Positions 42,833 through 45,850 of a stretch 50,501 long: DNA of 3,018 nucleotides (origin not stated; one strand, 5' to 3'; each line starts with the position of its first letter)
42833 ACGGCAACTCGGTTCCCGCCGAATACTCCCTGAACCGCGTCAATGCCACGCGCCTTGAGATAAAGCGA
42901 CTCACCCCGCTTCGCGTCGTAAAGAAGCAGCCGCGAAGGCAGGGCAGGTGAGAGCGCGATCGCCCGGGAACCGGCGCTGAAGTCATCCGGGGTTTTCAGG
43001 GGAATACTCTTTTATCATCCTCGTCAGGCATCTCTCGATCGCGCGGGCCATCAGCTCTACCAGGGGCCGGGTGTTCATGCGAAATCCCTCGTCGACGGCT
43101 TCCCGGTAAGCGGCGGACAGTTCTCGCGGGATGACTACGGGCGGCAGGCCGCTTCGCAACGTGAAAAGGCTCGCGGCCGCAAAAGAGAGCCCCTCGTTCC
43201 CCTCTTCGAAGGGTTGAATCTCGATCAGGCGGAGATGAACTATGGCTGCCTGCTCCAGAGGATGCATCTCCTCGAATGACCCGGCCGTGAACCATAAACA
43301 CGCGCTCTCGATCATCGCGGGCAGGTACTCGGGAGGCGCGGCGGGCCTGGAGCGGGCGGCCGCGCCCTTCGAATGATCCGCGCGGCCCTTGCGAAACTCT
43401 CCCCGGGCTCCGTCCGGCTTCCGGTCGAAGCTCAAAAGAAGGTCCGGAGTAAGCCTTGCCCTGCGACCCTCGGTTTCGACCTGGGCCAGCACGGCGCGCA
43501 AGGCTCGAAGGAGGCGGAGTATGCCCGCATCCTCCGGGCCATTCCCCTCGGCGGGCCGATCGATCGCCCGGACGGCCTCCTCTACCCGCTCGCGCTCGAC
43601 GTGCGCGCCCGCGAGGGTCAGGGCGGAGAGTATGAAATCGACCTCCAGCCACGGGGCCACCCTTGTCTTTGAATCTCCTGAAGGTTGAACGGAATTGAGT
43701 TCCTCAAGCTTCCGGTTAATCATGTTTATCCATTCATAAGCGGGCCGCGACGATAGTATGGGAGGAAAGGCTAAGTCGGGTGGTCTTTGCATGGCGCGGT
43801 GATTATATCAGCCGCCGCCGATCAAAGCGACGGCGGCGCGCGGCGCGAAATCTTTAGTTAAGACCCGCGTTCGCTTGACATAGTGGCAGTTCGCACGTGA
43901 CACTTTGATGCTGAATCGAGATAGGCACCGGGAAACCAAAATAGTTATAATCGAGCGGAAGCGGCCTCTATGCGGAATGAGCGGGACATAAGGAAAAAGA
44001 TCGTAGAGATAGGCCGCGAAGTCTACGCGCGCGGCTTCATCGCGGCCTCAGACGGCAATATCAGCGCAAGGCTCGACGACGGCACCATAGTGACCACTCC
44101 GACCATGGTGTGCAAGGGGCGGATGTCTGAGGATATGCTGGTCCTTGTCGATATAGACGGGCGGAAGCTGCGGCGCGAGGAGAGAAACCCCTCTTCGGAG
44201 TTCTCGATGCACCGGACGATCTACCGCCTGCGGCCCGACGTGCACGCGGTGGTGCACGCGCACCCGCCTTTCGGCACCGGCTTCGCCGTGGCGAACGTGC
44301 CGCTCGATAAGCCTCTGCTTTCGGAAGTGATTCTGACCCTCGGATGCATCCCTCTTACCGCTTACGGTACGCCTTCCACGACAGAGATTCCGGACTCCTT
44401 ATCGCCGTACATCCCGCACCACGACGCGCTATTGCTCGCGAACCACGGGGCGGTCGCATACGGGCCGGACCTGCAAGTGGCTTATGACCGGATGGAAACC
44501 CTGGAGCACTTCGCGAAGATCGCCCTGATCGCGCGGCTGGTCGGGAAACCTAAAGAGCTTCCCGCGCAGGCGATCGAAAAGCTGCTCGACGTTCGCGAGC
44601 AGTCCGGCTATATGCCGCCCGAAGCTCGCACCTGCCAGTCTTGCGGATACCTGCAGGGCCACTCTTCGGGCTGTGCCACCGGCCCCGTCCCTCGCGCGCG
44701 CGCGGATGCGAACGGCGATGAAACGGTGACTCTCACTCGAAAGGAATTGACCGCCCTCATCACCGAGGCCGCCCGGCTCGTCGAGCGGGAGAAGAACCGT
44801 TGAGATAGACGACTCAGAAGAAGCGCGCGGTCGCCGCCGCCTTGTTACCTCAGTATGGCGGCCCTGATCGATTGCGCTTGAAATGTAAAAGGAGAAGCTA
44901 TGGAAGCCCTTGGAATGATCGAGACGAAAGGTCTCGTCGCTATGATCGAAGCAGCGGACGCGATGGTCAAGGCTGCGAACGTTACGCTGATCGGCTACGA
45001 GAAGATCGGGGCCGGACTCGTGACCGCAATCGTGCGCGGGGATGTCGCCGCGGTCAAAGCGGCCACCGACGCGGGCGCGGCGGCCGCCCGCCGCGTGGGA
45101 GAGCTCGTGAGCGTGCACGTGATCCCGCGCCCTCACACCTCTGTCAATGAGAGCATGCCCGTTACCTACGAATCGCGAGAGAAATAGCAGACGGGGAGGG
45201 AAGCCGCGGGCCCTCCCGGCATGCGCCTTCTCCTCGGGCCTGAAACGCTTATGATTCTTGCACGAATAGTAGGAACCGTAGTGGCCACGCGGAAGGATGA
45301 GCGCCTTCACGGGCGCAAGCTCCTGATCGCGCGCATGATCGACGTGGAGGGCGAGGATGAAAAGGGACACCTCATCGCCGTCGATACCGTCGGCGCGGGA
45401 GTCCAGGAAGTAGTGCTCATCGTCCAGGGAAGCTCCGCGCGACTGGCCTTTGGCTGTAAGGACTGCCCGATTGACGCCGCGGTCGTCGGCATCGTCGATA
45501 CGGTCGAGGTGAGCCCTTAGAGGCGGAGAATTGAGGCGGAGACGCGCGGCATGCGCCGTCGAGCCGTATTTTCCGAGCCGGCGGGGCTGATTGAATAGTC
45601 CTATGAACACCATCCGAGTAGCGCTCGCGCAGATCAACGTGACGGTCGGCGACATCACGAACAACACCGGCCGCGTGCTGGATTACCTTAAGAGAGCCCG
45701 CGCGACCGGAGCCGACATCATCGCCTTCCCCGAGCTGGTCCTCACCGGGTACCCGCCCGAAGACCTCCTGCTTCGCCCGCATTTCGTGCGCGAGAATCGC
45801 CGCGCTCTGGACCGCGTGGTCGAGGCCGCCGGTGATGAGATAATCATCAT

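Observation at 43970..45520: Three-gene mini bacterial-microcompartment locus: class II aldolase + one BMC-H + one BMC-P, with no aldehyde dehydrogenase core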

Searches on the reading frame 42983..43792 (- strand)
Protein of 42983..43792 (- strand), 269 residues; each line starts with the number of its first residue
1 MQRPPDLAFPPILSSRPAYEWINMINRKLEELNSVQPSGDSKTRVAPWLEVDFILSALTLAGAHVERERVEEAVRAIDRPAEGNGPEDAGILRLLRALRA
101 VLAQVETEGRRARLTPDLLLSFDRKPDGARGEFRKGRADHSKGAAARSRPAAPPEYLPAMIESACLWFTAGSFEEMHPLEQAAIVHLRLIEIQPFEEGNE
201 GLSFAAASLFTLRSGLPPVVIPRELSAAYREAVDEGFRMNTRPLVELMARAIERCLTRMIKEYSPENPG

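Call 3: search_protein_families(library=pfam, proteins=[window:42983-43792:-], max_evalue=0.01)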
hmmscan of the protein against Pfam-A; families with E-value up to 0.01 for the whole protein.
window:42983-43792:- (269 aa): 1 family
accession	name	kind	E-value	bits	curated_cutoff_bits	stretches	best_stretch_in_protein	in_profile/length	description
PF02661.23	Fic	-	3.4e-10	41.1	24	1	127-210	20-92/93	Fic/DOC family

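Call 4: search_protein_families(library=ncbifam, proteins=[window:42983-43792:-], max_evalue=0.01)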
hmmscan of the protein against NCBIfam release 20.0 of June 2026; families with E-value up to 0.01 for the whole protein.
window:42983-43792:- (269 aa): 1 family
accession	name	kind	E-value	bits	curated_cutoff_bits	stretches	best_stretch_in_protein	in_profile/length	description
NF041381.1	XopAC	subfamily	1.3e-10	40.6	450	1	124-227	319-427/451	XopAC/AvrAC family type III secretion system effector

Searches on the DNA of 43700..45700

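Call 84: search_rna_families(source=window, start=43700, end=45700, threshold=evalue, max_evalue=1)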
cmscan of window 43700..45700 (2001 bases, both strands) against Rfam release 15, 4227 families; matches with E-value up to 1: 1.
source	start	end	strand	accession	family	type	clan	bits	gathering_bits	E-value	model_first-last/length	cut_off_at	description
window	45547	45619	+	RF02788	snoTBR6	Gene; snRNA; snoRNA; CD-box;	-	27.1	37.6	0.063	1-83/83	no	Small nucleolar RNA TBR6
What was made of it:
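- Tried and rejected: Nothing meaningful (call 84).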
